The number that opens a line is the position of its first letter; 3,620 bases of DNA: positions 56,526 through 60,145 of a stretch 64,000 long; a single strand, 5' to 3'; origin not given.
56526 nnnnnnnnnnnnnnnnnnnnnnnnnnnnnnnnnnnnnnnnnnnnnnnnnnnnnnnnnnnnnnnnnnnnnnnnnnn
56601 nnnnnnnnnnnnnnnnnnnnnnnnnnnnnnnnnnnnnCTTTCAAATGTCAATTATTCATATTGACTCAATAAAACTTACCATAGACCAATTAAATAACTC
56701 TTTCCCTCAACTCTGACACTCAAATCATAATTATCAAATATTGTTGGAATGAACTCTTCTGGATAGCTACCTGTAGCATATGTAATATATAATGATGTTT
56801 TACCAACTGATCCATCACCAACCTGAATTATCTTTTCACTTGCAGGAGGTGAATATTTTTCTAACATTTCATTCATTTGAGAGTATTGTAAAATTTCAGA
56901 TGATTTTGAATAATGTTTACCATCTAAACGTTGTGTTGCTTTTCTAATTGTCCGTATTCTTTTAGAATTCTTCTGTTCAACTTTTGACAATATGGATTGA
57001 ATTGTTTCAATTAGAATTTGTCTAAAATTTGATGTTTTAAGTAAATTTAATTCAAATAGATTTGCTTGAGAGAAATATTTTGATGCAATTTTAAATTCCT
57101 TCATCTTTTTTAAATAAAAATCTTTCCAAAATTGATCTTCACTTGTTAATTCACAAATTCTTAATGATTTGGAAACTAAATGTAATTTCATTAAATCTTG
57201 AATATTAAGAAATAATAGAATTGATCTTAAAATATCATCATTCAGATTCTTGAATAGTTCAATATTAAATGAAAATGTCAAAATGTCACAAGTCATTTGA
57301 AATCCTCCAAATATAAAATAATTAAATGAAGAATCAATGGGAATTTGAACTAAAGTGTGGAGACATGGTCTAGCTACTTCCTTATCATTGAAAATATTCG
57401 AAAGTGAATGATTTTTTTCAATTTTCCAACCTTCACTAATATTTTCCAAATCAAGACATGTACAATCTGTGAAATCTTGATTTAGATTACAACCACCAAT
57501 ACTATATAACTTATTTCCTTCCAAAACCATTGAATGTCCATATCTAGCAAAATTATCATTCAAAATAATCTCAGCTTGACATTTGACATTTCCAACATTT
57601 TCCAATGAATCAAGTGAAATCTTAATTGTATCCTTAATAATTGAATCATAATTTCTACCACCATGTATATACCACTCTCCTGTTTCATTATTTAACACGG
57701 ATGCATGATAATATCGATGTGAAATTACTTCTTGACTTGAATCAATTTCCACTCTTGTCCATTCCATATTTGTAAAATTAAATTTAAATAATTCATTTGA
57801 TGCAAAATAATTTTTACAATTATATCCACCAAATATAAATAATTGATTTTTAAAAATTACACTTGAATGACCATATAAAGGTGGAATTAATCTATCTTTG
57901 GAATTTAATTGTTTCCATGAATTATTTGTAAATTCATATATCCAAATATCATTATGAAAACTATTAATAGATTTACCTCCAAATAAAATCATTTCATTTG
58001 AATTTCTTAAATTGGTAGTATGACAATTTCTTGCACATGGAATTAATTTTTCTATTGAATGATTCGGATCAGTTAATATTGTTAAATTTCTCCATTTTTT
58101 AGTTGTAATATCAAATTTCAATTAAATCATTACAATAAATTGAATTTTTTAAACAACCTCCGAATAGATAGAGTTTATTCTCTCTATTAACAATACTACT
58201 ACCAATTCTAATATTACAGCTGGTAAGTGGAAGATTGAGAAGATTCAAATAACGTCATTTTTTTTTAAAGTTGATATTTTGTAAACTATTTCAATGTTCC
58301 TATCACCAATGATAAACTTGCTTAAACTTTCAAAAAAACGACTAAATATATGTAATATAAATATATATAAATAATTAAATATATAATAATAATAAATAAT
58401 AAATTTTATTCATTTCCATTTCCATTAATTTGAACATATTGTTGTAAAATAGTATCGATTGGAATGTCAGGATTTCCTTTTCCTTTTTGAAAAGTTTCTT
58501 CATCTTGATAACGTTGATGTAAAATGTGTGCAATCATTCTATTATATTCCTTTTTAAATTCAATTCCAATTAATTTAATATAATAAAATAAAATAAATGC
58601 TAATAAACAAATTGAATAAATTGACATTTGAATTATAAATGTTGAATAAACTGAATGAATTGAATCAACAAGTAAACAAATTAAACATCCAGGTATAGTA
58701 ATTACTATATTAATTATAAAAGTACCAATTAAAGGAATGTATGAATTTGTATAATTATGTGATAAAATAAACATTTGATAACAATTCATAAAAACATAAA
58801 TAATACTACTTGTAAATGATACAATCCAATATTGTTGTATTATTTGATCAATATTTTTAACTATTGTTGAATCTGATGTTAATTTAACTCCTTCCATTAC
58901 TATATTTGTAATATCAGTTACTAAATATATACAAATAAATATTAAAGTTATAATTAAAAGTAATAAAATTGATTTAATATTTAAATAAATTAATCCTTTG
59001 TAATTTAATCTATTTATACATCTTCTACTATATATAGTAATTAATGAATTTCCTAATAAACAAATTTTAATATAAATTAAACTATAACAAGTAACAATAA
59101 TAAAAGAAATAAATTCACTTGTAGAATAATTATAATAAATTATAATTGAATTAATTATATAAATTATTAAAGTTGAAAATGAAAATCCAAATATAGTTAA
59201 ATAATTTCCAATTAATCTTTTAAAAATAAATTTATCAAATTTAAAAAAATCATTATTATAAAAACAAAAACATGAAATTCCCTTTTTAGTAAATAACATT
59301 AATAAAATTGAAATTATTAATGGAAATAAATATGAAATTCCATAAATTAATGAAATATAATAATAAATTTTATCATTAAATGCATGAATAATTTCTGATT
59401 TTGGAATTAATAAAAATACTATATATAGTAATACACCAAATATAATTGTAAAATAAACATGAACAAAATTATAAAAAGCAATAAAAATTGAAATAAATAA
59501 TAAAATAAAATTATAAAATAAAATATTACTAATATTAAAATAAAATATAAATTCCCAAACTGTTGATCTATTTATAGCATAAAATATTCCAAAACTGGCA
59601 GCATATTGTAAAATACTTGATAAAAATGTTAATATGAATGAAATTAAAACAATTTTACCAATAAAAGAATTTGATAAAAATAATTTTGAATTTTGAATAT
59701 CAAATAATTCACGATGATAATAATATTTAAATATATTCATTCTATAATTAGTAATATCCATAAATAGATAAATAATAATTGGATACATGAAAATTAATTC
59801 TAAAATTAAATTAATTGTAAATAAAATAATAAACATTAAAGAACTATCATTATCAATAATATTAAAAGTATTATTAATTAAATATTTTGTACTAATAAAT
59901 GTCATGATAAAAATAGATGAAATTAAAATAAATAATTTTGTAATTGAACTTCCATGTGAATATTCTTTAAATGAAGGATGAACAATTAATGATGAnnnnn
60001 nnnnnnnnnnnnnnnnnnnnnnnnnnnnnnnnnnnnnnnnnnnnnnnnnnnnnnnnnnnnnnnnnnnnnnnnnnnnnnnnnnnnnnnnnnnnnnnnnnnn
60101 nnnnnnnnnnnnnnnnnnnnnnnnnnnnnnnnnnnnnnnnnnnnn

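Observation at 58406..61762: PH domain fused to a large polytopic membrane domain (1118 aa) with no recognisable family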

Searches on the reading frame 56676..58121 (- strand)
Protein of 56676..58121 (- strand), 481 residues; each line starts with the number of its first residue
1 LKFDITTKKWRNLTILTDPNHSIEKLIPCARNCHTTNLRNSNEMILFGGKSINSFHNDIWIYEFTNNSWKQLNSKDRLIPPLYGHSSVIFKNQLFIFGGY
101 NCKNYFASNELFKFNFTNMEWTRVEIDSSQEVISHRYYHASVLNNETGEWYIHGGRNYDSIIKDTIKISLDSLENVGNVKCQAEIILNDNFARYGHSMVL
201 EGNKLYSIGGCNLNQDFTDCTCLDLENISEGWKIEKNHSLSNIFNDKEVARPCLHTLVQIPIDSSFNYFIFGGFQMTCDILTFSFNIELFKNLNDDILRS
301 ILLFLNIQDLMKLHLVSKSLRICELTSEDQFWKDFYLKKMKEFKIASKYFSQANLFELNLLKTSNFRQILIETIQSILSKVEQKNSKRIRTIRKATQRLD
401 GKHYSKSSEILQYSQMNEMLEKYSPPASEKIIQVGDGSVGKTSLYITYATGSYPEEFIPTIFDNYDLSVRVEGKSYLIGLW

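Call 3: search_protein_families(library=pfam, proteins=[window:56676-58121:-], max_evalue=1)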
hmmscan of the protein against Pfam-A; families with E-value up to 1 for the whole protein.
window:56676-58121:- (481 aa): 14 families
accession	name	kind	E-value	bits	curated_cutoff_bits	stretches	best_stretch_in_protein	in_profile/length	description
PF24681.1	Kelch_KLHDC2_KLHL20_DRC7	-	3.1e-50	171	50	2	2-173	30-189/221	KLHDC2/KLHL20/DRC7 Kelch-repeats domain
PF24981.1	Beta-prop_ATRN-LZTR1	-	9.9e-31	107.5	50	1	2-275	19-281/289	Attractin/LZTR1 beta-propeller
PF13418.12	Kelch_4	-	7.6e-24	83.8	21.6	4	30-72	1-44/49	Galactose oxidase, central domain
PF13415.12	Kelch_3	-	2.1e-17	63.2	22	2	42-88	2-46/48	Galactose oxidase, central domain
PF07646.21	Kelch_2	-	1.3e-12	47.5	21.3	2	193-225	2-36/48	Kelch motif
PF01344.31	Kelch_1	-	1.3e-12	47.4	20.1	3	81-124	1-42/46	Kelch motif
PF13964.12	Kelch_6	-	2.5e-10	40.4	25.3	2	83-124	3-43/50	Kelch motif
PF00071.28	Ras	-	3.4e-09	36.9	21.6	1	430-481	1-53/162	Ras family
PF13854.13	Kelch_HCF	-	4.8e-08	33.1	113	1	27-125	181-295/345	Host cell factor, Kelch-repeats domain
PF24996.1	NANM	-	0.00018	21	45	1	53-106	80-130/350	N-acetylneuraminate epimerase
PF00646.38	F-box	-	0.0002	21.6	20.5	1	291-322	2-33/43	F-box domain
PF12937.12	F-box-like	-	0.0002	21.5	24.3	1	295-337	6-46/47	F-box-like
PF08477.19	Roc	-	0.0036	18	27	1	430-462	1-33/119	Ras of Complex, Roc, domain of DAPkinase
PF06881.16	Elongin_A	-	0.13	13.3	29.8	1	292-387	6-102/105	RNA polymerase II transcription factor SIII (Elongin) subunit A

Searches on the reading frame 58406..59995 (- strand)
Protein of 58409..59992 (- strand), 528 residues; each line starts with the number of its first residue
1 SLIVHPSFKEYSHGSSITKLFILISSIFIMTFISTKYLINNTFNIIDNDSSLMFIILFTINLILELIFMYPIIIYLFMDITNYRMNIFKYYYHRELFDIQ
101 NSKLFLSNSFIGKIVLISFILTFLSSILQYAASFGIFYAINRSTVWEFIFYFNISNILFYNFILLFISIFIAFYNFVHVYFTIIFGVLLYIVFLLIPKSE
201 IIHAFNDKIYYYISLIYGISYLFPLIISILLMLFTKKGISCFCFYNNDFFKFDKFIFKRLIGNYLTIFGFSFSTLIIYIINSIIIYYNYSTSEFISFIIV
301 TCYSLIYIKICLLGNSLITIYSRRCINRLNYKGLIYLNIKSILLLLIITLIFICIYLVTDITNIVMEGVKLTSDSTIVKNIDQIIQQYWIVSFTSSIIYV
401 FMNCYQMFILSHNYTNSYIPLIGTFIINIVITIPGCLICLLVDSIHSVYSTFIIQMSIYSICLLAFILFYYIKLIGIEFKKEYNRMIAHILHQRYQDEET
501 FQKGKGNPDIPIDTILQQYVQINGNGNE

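Call 7: find_homologous_proteins(query=window:58409-59992:-, max_evalue=0.01)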
Query seq(528 aa) (528 aa): 1 proteins with E <= 0.01 among 8000 candidates.
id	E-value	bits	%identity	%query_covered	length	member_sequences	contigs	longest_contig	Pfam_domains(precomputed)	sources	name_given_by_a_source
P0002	1.5e-24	105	100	9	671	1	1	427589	PF15409.14,PF15413.13,PF14593.13,PF00169.36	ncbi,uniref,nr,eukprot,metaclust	ncbi:predicted protein [Naegleria gruberi]|uniref:Predicted protein n=1 Tax=Naegleria gruberi TaxID=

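Call 19: search_protein_representatives(protein=window:58406-59965:-)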
Query: 519 residues. Proteins with E-value up to 0.001 (for the whole library): 2; up to 1e-10: 1; up to 1e-30: 0. The best 2 are listed.
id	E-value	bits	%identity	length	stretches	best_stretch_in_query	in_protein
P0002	3.5e-24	102.3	97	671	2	473-519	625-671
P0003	2.9e-05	39.9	33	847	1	7-491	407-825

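Call 22: list_cluster_members(proteins=[P0003])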
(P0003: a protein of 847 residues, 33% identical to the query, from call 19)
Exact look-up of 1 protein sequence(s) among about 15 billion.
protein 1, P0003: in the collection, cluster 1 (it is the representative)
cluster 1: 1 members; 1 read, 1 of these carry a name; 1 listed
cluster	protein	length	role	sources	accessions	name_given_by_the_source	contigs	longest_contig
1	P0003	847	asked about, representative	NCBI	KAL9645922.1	hypothetical protein ABK040_001031 [Willaertia magna]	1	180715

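Call 23: find_encoding_contigs(protein=P0003, flank=8000, max_places=4)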
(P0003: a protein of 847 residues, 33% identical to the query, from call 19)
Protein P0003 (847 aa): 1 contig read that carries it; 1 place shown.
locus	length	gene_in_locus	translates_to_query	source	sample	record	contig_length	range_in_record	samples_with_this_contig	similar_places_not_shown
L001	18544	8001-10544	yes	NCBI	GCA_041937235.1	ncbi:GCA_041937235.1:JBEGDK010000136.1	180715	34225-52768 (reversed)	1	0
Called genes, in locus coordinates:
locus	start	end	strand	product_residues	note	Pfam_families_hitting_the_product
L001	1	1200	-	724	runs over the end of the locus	PF14630:ORC5_C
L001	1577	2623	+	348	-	-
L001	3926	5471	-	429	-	PF01490:Aa_trans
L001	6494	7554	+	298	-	-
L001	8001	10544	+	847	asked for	PF00169:PH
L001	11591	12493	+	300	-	-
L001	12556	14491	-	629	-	-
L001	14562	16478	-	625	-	PF23414:Beta-prop_EML_2, PF23381:Beta-prop_IFT122_1st, PF24780:WD40_MABP1-WDR62_1st, PF24807:WD40_CDC20-Fz, PF25173:Beta-prop_WDR3_1st, PF25174:Beta-prop_THOC3, PF25175:Beta-prop_WDR5, PF23409:Beta-prop_EML, +43 more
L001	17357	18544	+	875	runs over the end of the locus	PF12796:Ank_2, PF13606:Ank_3 (faint), PF13857:Ank_5 (faint), PF00023:Ank (weak), PF13637:Ank_4, PF00023:Ank, PF13637:Ank_4 (weak)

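Call 33: search_protein_families(library=pfam, alignment_id=A2, max_evalue=10)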
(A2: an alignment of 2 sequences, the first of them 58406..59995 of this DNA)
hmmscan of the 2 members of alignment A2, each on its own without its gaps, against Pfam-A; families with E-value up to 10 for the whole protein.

A. member 1, window:58406-59995:- (529 aa): 0 families

B. families by the number of members that match (of 2 scanned): 0 families

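Call 34: search_solved_structures(query=A2, max_evalue=10)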
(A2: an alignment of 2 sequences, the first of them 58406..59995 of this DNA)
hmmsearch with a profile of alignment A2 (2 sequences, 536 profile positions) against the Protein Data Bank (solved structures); distinct sequences matched with E-value up to 10: 0.

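Call 39: predict_structure(alignment_id=A2)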
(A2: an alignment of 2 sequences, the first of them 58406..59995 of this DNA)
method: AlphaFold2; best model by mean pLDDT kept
length: 529 residues; sequences in the alignment: 2
mean_pLDDT: 39.1   pTM: 0.22
mean pLDDT of the five models: 39.1, 37.6, 37.2, 36.3, 35.8
residues with pLDDT >= 90: 0; 70-90: 0; 50-70: 6; < 50: 523
segments of 3 or more residues with pLDDT < 50: 1-485, 495-529
pLDDT, mean of each block of 10 residues (from residue 1): 27 36 39 36 38 41 41 34 26 27 35 42 45 41 40 42 42 37 43 42 42 43 43 35 27 33 34 37 39 39 39 37 35 38 40 38 32 39 41 43 42 43 44 46 43 43 44 44 50 48 44 42 34
secondary structure, 60 per line:
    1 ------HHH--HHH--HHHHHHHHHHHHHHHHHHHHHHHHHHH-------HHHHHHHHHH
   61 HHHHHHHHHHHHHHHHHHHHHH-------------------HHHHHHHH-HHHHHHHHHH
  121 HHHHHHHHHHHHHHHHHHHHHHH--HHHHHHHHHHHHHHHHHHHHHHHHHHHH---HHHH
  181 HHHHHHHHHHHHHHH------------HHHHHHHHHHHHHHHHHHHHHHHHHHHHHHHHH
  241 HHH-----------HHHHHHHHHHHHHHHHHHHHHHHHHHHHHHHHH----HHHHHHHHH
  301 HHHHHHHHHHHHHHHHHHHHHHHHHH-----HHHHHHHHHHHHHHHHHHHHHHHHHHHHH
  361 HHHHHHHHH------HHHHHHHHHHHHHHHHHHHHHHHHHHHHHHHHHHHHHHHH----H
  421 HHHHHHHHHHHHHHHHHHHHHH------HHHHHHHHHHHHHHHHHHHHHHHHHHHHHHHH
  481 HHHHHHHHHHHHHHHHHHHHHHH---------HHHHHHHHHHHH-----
elements in order: H17-43 H51-82 H102-109 H111-143 H146-173 H177-195 H208-243 H255-287 H292-326 H332-369 H376-415 H420-442 H449-503 H513-524

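Call 51: find_related_loci(query=A2, collection=metagenome_contigs, flank=5000)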
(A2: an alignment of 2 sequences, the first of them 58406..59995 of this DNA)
Query A2 (529 aa) in metagenome_contigs; peptide patterns used: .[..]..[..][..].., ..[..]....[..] (x = any residue, [..] = any of these).
600 stretches matched a pattern, but none encodes a relative of the query by tblastn (E <= 1e-3).

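Call 55: search_protein_families(library=ncbifam, alignment_id=A2, max_evalue=10)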
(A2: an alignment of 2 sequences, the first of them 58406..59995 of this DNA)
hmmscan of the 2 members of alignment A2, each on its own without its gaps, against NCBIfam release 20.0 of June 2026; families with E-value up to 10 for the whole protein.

A. member 1, window:58406-59995:- (529 aa): 0 families

B. families by the number of members that match (of 2 scanned): 0 families

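Call 67: find_related_loci(query=A2, collection=viral_contigs, flank=3000)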
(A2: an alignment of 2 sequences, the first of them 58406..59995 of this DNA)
Query A2 (529 aa) in viral_contigs; peptide patterns used: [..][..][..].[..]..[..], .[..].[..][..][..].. (x = any residue, [..] = any of these).
600 stretches matched a pattern, but none encodes a relative of the query by tblastn (E <= 1e-3).
